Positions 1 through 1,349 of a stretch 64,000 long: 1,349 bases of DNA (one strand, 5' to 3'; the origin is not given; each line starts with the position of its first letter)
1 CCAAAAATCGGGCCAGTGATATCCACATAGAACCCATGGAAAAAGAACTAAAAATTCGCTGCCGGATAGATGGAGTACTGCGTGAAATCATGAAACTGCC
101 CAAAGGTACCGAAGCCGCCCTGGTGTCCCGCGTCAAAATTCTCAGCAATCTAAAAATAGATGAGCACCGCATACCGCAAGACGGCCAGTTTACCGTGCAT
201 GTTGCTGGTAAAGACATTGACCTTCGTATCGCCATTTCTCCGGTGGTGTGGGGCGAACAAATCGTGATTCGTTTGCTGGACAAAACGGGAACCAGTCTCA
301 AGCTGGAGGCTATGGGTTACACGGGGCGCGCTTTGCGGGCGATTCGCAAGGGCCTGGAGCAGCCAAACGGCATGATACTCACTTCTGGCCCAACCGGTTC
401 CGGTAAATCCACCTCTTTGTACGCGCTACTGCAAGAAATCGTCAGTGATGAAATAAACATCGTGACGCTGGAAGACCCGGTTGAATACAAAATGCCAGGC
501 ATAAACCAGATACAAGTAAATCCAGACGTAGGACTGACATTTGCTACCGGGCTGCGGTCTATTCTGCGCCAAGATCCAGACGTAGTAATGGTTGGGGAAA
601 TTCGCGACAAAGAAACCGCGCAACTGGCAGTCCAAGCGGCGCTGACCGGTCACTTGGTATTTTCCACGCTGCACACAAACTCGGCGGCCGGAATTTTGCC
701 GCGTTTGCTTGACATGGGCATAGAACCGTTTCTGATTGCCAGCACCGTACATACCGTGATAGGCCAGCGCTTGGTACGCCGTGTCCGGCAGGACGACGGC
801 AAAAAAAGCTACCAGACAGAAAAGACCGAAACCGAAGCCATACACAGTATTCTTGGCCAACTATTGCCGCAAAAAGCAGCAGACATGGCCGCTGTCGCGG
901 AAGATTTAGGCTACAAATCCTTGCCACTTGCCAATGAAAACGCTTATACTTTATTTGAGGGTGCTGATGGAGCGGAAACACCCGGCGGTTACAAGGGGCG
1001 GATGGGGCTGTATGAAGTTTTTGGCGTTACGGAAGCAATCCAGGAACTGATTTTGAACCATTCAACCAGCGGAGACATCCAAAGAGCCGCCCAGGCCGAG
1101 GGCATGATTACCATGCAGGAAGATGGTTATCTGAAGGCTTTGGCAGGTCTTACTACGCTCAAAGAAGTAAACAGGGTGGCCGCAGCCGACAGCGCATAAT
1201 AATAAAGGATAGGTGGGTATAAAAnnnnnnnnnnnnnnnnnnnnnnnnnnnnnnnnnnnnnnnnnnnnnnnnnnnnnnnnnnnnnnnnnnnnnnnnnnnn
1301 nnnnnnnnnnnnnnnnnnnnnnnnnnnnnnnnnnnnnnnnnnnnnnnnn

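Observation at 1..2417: Head-to-head pilT/pilB junction: an apparent ~1.9-kb inversion splits both pilus ATPase genes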

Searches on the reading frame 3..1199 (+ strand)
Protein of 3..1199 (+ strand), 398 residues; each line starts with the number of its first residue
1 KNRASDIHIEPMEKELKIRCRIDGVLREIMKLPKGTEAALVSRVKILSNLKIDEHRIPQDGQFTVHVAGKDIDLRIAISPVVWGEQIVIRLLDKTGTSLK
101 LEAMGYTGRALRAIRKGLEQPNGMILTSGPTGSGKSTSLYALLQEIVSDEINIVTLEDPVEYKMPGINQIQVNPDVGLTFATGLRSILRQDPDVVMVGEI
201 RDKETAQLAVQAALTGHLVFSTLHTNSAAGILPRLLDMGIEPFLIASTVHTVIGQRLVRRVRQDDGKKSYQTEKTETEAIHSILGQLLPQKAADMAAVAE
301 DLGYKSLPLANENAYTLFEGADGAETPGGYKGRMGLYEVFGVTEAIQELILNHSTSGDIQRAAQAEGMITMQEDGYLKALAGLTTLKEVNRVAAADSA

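Call 3: search_protein_families(library=pfam, proteins=[window:3-1199:+], max_evalue=0.01)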
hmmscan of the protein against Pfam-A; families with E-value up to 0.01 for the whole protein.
window:3-1199:+ (398 aa): 6 families
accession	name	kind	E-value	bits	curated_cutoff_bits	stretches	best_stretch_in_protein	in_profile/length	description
PF00437.27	T2SSE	-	5e-119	397.7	24.9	1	1-391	21-370/370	Type II/IV secretion system protein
PF20720.3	nSTAND3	-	0.0021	18.2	27.2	1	112-161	8-56/155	Novel STAND NTPase 3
PF25199.1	nSTAND_NTPase5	-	0.0045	17.3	34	1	118-159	37-79/145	Novel STAND NTPase 5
PF13173.12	AAA_14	-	0.005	17.3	27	1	124-232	4-103/129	AAA domain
PF13191.12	AAA_16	-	0.0055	17.6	32.6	1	113-218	18-112/167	AAA ATPase domain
PF13555.12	AAA_29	-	0.0056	16.8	27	0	121-143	21-43/61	P-loop containing region of AAA domain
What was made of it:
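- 1..1199 (+): pilB 3' part: codons 204-601 of the 601-aa PilB (frame 3, stop at 1197-1199), inverted relative to the rest of the pil operon. PF00437 E 5e-119 (call 3).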

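Call 22: find_encoding_contigs(protein=window:3-1199:+, flank=10000)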
Protein window:3-1199:+ (398 aa): no gene with exactly this product is on record in the collection.

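Call 23: find_encoding_contigs(protein=window:36-1199:+, flank=10000)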
Protein window:36-1199:+ (387 aa): no gene with exactly this product is on record in the collection.

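Call 44: list_cluster_members(proteins=[window:3-1199:+, window:36-1199:+, window:1225-2028:+, window:1213-2028:+, window:1788-2417:-, window:8384-8677:-, window:2758-3372:-, window:4117-5160:-, window:3434-4120:-, window:2510-2761:-])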
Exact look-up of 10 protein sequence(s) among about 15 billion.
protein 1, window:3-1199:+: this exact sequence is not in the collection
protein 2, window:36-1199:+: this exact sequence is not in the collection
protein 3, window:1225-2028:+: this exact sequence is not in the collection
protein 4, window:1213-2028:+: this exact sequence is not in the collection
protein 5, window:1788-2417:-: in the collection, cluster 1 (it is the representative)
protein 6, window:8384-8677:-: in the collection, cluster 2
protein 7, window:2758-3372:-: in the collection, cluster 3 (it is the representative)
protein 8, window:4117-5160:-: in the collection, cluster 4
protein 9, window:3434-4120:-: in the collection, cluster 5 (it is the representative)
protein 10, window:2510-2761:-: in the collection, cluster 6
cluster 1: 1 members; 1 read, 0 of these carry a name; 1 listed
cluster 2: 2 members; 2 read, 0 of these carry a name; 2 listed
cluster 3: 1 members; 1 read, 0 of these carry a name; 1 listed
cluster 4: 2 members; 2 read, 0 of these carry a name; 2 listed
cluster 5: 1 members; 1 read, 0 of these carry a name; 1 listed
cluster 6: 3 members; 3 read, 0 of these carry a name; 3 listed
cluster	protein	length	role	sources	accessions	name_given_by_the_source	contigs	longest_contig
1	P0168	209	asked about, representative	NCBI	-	-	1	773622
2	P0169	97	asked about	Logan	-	-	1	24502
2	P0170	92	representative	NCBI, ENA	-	-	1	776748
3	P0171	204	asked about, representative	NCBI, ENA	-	-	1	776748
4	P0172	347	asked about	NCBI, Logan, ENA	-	-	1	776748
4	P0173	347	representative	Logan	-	-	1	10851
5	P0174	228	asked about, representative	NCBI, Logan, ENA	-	-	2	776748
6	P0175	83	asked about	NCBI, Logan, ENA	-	-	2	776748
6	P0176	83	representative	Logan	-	-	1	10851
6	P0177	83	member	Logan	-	-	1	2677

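Call 45: find_homologous_proteins(query=window:3-1199:+, max_evalue=1e-100)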
Query window:3-1199:+ (398 aa): 8000 proteins with E <= 1e-100 among 8000 candidates; the best 120 are listed.
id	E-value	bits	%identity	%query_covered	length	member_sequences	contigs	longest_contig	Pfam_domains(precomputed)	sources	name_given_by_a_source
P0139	1.1e-253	859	100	100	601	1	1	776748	PF05157.21,PF00437.27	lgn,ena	-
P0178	1.4e-250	849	99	100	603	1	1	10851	PF05157.21,PF00437.27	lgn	-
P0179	1.2e-238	809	94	100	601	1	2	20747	PF05157.21,PF00437.27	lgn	-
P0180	8.8e-235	797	92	100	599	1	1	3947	PF05157.21,PF00437.27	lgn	-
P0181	3.1e-233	791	92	100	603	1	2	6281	PF05157.21,PF00437.27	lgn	-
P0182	8.2e-233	790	91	100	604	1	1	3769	PF05157.21,PF00437.27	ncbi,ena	-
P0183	1.3e-232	789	91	100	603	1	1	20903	PF05157.21,PF00437.27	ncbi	-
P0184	5.1e-232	787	91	100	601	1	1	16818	PF05157.21,PF00437.27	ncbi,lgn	-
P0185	2.3e-231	785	91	100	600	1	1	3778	PF05157.21,PF00437.27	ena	-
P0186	1.0e-229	780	91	100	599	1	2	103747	PF05157.21,PF00437.27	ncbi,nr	ncbi:MAG TPA: ATPase, T2SS/T4P/T4SS family [Candidatus Saccharimonadales bacterium]|nr:ATPase, T2SS/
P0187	1.5e-229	779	90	100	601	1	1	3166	PF05157.21,PF00437.27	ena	-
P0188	2.1e-229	779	90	100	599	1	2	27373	PF05157.21,PF00437.27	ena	-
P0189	2.1e-229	779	90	100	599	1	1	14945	PF05157.21,PF00437.27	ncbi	-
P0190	2.8e-229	778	90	100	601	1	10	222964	PF05157.21,PF00437.27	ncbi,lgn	-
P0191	1.9e-228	776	90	100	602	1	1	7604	PF05157.21,PF00437.27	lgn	-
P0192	1.8e-226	769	88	100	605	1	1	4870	PF05157.21,PF00437.27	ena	-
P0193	5.8e-225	764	88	100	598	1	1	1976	PF05157.21,PF00437.27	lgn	-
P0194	1.7e-223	759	88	100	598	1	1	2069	PF05157.21,PF00437.27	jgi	jgi:type IV pilus assembly protein PilB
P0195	5.9e-220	748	87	100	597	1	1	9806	PF05157.21,PF00437.27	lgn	-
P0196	5.4e-219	745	86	100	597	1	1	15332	PF05157.21,PF00437.27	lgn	-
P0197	6.6e-218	741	86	100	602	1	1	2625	PF05157.21,PF00437.27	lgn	-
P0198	9.0e-218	741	85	100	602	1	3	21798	PF05157.21,PF00437.27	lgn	-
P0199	1.7e-217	740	86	100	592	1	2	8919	PF05157.21,PF00437.27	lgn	-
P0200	2.6e-216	736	86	100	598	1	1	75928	PF05157.21,PF00437.27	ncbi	ncbi:MAG: ATPase, T2SS/T4P/T4SS family [Patescibacteria group bacterium]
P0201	2.9e-216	736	85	100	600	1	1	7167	PF05157.21,PF00437.27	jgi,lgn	-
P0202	3.9e-216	735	84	100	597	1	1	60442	PF05157.21,PF00437.27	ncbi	-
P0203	1.3e-215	733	85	100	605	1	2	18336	PF05157.21,PF00437.27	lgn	-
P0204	4.3e-215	732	84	100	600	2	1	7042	PF05157.21,PF00437.27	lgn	-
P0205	5.1e-215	732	85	100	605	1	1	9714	PF05157.21,PF00437.27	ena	-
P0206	2.1e-214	729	85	100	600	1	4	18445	PF05157.21,PF00437.27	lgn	-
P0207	2.7e-214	729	85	100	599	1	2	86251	PF05157.21,PF00437.27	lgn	-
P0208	3.3e-214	729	84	100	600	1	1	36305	PF05157.21,PF00437.27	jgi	jgi:type IV pilus assembly protein PilB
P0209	8.9e-214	727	84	100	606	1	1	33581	PF05157.21,PF00437.27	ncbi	-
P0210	9.6e-214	727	85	100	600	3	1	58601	PF05157.21,PF00437.27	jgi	jgi:type IV pilus assembly protein PilB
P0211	1.0e-213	727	84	100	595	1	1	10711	PF05157.21,PF00437.27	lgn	-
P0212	1.6e-213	727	84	100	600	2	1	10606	PF05157.21,PF00437.27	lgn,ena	-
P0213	6.0e-213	725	83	100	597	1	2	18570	PF05157.21,PF00437.27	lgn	-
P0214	1.0e-212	724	84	100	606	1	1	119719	PF05157.21,PF00437.27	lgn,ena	-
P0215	1.2e-212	724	84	100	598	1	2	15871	PF05157.21,PF00437.27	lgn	-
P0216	1.4e-212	724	84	100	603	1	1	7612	PF05157.21,PF00437.27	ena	-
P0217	1.7e-212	723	85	99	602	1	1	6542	PF05157.21,PF00437.27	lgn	-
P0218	1.9e-212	723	83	100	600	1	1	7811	PF05157.21,PF00437.27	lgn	-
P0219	2.0e-212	723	84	100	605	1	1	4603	PF05157.21,PF00437.27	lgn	-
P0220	2.2e-212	723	83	100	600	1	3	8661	PF05157.21,PF00437.27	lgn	-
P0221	2.4e-212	723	84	100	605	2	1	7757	PF05157.21,PF00437.27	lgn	-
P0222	2.7e-212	723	83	100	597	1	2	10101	PF05157.21,PF00437.27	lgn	-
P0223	2.8e-212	722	84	100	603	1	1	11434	PF05157.21,PF00437.27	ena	-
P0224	2.8e-212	722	84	100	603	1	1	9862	PF05157.21,PF00437.27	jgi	-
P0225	3.1e-212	722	83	100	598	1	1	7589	PF05157.21,PF00437.27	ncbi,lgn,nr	ncbi:Flp pilus assembly complex ATPase component TadA [Candidatus Saccharibacteria bacterium]|nr:Flp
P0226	4.3e-212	722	83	100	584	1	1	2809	PF05157.21,PF00437.27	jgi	jgi:type IV pilus assembly protein PilB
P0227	8.4e-212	721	85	100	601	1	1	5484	PF05157.21,PF00437.27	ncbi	ncbi:MAG: GspE/PulE family protein [Candidatus Saccharimonadales bacterium]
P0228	1.0e-211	721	83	100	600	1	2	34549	PF05157.21,PF00437.27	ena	-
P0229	3.1e-211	719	84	100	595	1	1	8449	PF05157.21,PF00437.27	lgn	-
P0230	3.7e-211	719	83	100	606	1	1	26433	PF05157.21,PF00437.27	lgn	-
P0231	5.9e-211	718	83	100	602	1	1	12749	PF05157.21,PF00437.27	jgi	jgi:type IV pilus assembly protein PilB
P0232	6.3e-211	718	84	100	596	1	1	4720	PF05157.21,PF00437.27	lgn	-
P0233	1.1e-210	717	84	100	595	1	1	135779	PF05157.21,PF00437.27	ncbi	-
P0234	1.4e-210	717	83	100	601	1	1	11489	PF05157.21,PF00437.27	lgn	-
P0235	4.3e-210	715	82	100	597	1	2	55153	PF05157.21,PF00437.27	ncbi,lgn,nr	ncbi:type II/IV secretion system protein [Candidatus Saccharibacteria bacterium]|nr:type II/IV secre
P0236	4.4e-210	715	82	100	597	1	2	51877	PF05157.21,PF00437.27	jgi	jgi:type IV pilus assembly protein PilB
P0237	4.4e-210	715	82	100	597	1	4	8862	PF05157.21,PF00437.27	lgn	-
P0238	2.1e-209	713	83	100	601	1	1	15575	PF05157.21,PF00437.27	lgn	-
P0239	3.1e-209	712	83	99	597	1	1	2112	PF05157.21,PF00437.27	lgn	-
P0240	4.0e-209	712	82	100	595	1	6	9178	PF05157.21,PF00437.27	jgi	jgi:type IV pilus assembly protein PilB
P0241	6.5e-209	711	82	100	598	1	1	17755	PF05157.21,PF00437.27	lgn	-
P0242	1.7e-208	710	82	100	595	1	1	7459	PF05157.21,PF00437.27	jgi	jgi:type IV pilus assembly protein PilB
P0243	1.9e-208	710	81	100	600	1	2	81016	PF05157.21,PF00437.27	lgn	-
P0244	3.8e-208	709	81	100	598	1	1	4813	PF05157.21,PF00437.27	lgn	-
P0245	5.3e-208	708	82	100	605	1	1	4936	PF05157.21,PF00437.27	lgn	-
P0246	6.6e-208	708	82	100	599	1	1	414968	PF05157.21,PF00437.27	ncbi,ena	-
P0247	8.3e-208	708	81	100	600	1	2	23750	PF05157.21,PF00437.27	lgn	-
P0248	1.4e-207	707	82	100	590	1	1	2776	PF05157.21,PF00437.27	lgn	-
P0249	3.1e-207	706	81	100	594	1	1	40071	PF05157.21,PF00437.27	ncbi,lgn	-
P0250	3.2e-207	706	82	100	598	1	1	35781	PF05157.21,PF00437.27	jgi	jgi:type IV pilus assembly protein PilB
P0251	3.5e-207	706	82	100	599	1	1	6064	PF05157.21,PF00437.27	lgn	-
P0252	3.5e-207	706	81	100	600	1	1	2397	PF05157.21,PF00437.27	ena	-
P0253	3.8e-207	706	81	100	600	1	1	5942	PF05157.21,PF00437.27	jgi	jgi:type IV pilus assembly protein PilB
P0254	4.1e-207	706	81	100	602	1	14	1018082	PF05157.21,PF00437.27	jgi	jgi:type IV pilus assembly protein PilB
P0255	8.1e-207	705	80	100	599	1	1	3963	PF05157.21,PF00437.27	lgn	-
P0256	8.8e-207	704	81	99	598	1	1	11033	PF05157.21,PF00437.27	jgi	jgi:type IV pilus assembly protein PilB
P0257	9.4e-207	704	82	100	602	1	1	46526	PF05157.21,PF00437.27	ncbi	-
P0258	9.9e-207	704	82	100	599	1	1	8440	PF05157.21,PF00437.27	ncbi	-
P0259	1.2e-206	704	81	100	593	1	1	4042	PF05157.21,PF00437.27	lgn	-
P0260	1.4e-206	704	81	100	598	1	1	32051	PF05157.21,PF00437.27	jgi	jgi:type IV pilus assembly protein PilB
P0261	1.5e-206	704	82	99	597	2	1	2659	PF05157.21,PF00437.27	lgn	-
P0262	1.6e-206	704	81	100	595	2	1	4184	PF05157.21,PF00437.27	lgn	-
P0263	1.7e-206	703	82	100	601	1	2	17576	PF05157.21,PF00437.27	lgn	-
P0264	2.1e-206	703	81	100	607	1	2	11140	PF05157.21,PF00437.27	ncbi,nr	ncbi:MAG TPA: GspE/PulE family protein [Patescibacteria group bacterium]|nr:GspE/PulE family protein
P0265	2.5e-206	703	81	100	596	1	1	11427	PF05157.21,PF00437.27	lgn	-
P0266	2.7e-206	703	81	100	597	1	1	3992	PF05157.21,PF00437.27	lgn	-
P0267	2.8e-206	703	80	100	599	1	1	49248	PF05157.21,PF00437.27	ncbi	-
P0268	2.8e-206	703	81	100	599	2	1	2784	PF05157.21,PF00437.27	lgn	-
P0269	3.3e-206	703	81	100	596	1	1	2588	PF05157.21,PF00437.27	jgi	jgi:type IV pilus assembly protein PilB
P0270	3.4e-206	702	79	100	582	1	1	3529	PF05157.21,PF00437.27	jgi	jgi:type IV pilus assembly protein PilB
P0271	3.8e-206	702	79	100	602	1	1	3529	PF05157.21,PF00437.27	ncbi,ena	-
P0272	4.1e-206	702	81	100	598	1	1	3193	PF05157.21,PF00437.27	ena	-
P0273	4.1e-206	702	81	100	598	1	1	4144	PF05157.21,PF00437.27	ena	-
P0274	4.2e-206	702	81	100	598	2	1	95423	PF05157.21,PF00437.27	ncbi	-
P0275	4.2e-206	702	81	100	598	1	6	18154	PF05157.21,PF00437.27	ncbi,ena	-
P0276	4.8e-206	702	82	100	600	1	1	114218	PF05157.21,PF00437.27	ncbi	-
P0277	6.0e-206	702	81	100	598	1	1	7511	PF05157.21,PF00437.27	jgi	jgi:type IV pilus assembly protein PilB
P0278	7.6e-206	701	81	100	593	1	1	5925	PF05157.21,PF00437.27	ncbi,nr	ncbi:type II/IV secretion system protein [Candidatus Saccharibacteria bacterium]|nr:type II/IV secre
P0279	7.9e-206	701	81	100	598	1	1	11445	PF05157.21,PF00437.27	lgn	-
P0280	8.5e-206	701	82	100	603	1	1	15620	PF05157.21,PF00437.27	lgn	-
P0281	8.8e-206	701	81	100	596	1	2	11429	PF05157.21,PF00437.27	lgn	-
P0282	9.2e-206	701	81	100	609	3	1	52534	PF05157.21,PF00437.27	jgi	-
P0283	1.1e-205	701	81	100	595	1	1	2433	PF05157.21,PF00437.27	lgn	-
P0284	1.2e-205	701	81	100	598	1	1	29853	PF05157.21,PF00437.27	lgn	-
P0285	1.4e-205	700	81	100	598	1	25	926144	PF05157.21,PF00437.27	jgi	jgi:type IV pilus assembly protein PilB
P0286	1.8e-205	700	81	100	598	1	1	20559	PF05157.21,PF00437.27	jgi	jgi:type IV pilus assembly protein PilB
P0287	2.1e-205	700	80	100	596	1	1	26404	PF05157.21,PF00437.27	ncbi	-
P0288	2.6e-205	700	81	100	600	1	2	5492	PF05157.21,PF00437.27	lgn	-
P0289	2.7e-205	700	81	100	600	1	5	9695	PF05157.21,PF00437.27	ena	-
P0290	2.8e-205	699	81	100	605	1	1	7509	PF05157.21,PF00437.27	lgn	-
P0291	4.0e-205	699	80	100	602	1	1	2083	PF05157.21,PF00437.27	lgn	-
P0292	4.9e-205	699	80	100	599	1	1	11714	PF05157.21,PF00437.27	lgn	-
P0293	5.1e-205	699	80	100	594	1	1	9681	PF05157.21,PF00437.27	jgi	jgi:type IV pilus assembly protein PilB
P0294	5.2e-205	699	80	100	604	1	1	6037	PF05157.21,PF00437.27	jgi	jgi:type IV pilus assembly protein PilB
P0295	5.9e-205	698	81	100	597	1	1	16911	PF05157.21,PF00437.27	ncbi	-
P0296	5.9e-205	698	81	100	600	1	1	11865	PF05157.21,PF00437.27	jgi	jgi:type IV pilus assembly protein PilB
